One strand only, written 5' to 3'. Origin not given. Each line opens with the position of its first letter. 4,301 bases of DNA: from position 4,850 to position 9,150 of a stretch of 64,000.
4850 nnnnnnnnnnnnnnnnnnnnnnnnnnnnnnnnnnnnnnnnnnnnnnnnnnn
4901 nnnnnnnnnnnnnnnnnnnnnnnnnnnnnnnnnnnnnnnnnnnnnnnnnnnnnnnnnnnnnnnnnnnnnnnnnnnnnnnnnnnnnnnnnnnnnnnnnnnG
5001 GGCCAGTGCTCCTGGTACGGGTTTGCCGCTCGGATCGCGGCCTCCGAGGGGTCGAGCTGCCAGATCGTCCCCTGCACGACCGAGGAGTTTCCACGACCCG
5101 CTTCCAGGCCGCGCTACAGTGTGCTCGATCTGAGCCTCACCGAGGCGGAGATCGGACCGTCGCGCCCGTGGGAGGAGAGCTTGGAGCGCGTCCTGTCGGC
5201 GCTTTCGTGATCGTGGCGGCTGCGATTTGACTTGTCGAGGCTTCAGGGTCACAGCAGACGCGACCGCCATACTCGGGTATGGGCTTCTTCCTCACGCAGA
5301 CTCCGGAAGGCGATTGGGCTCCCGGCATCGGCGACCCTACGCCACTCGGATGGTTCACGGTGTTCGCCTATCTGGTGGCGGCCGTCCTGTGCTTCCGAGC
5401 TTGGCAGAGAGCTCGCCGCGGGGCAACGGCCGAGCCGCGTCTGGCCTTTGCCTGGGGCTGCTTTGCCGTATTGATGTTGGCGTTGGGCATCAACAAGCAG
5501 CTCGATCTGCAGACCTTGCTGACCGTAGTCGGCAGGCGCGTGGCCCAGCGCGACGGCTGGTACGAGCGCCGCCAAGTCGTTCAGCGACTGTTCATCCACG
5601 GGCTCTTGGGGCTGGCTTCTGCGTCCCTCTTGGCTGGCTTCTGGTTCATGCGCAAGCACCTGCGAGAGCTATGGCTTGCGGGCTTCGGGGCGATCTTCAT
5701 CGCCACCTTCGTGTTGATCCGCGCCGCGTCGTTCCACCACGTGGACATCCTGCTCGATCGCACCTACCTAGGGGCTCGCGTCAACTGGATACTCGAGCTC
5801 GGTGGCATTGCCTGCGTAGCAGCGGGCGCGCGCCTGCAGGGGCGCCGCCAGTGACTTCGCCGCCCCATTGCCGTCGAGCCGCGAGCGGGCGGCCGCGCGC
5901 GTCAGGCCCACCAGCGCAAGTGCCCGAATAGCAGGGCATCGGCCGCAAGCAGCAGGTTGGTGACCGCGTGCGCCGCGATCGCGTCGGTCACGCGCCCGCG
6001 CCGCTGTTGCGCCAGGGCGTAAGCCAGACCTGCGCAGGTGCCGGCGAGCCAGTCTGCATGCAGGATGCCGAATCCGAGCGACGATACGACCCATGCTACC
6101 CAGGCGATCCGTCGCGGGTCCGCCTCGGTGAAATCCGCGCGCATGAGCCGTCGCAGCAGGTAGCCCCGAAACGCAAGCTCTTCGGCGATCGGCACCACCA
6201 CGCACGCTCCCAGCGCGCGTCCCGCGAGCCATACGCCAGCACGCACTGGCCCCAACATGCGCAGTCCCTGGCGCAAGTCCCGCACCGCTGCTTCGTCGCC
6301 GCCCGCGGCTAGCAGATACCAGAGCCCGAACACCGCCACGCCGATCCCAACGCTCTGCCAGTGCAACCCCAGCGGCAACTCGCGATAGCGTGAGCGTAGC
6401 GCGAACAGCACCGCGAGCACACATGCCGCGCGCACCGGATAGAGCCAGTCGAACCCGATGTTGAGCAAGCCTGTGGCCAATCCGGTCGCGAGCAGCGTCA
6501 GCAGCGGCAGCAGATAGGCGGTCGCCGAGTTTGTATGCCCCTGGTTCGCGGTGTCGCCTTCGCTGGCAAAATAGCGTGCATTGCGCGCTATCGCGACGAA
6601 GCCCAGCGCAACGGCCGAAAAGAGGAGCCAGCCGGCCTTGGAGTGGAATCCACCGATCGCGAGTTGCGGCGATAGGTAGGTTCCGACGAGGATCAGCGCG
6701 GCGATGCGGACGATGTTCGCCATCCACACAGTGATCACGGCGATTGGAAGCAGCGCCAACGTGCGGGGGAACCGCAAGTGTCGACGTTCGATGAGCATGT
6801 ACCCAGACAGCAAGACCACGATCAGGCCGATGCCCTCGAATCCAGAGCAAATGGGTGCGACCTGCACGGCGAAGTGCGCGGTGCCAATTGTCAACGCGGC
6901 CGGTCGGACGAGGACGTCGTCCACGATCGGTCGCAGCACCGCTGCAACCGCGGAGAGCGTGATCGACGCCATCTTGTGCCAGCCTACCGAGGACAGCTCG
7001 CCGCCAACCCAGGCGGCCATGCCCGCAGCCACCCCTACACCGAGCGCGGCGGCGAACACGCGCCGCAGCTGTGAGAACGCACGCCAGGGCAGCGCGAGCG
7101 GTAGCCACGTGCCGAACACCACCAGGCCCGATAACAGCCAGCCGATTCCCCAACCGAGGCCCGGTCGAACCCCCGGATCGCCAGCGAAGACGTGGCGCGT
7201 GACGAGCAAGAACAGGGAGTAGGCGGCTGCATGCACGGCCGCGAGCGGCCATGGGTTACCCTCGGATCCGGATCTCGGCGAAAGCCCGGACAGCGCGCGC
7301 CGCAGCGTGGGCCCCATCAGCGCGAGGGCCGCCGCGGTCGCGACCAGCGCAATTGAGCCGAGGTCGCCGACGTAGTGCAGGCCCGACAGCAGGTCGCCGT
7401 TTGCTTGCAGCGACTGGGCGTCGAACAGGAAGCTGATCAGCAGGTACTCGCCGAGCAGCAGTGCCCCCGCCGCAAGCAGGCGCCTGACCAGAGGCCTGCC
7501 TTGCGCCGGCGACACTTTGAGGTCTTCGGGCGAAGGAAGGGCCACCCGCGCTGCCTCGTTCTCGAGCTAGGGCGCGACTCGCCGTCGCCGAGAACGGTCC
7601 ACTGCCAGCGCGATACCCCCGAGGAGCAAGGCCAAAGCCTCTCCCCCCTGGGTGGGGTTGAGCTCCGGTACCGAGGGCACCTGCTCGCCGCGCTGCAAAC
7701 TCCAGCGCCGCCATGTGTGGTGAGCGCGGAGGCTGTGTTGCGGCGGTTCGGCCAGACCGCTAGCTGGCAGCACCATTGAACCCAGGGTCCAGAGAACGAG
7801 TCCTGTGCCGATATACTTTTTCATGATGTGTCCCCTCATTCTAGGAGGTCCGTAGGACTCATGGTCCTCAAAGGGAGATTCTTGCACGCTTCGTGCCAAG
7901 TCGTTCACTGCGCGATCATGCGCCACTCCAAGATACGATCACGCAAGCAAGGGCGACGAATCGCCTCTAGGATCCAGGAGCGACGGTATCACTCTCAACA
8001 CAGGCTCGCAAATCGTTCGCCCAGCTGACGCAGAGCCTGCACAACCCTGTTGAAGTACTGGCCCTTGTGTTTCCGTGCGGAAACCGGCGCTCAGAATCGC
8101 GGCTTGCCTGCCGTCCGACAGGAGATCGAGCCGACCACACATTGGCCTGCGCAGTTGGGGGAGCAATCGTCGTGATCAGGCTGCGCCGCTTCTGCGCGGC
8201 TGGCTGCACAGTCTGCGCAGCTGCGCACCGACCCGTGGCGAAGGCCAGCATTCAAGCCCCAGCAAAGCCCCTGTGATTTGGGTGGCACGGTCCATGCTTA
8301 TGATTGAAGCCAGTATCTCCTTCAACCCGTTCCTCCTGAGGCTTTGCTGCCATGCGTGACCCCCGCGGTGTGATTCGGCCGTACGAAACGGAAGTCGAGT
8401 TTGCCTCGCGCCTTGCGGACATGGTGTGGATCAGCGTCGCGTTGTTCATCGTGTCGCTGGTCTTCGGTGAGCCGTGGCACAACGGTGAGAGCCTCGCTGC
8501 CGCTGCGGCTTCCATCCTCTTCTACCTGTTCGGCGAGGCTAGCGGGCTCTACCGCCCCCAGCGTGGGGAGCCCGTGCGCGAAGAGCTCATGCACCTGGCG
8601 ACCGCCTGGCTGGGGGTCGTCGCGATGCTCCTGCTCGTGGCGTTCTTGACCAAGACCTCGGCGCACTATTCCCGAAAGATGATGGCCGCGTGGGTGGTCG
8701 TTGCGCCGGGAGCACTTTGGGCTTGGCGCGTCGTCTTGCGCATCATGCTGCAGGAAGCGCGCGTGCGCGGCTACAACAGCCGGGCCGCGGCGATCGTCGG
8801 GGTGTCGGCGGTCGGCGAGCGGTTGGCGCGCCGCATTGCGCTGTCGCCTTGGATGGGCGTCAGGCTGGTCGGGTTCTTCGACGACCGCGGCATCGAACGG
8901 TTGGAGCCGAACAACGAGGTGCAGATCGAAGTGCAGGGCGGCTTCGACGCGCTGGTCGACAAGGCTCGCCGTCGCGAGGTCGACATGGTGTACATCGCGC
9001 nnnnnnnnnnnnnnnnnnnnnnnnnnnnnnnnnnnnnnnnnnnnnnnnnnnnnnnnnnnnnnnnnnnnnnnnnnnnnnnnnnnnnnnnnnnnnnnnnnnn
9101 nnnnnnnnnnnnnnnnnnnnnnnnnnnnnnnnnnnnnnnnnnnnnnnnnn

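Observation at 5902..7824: Exosortase-CPBP protease fusion with a single, very small VPEID-CTERM-type substrate encoded immediately upstream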

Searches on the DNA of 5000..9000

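Call 67: search_rna_families(source=window, start=5000, end=9000, threshold=evalue, max_evalue=1)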
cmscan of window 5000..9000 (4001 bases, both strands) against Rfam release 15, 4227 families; matches with E-value up to 1: 1.
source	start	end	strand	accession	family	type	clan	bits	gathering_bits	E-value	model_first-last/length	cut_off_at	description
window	6931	7031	-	RF00223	IRES_Bip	Cis-reg; IRES;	-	13.7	40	0.41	1-263/263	no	bip internal ribosome entry site (IRES)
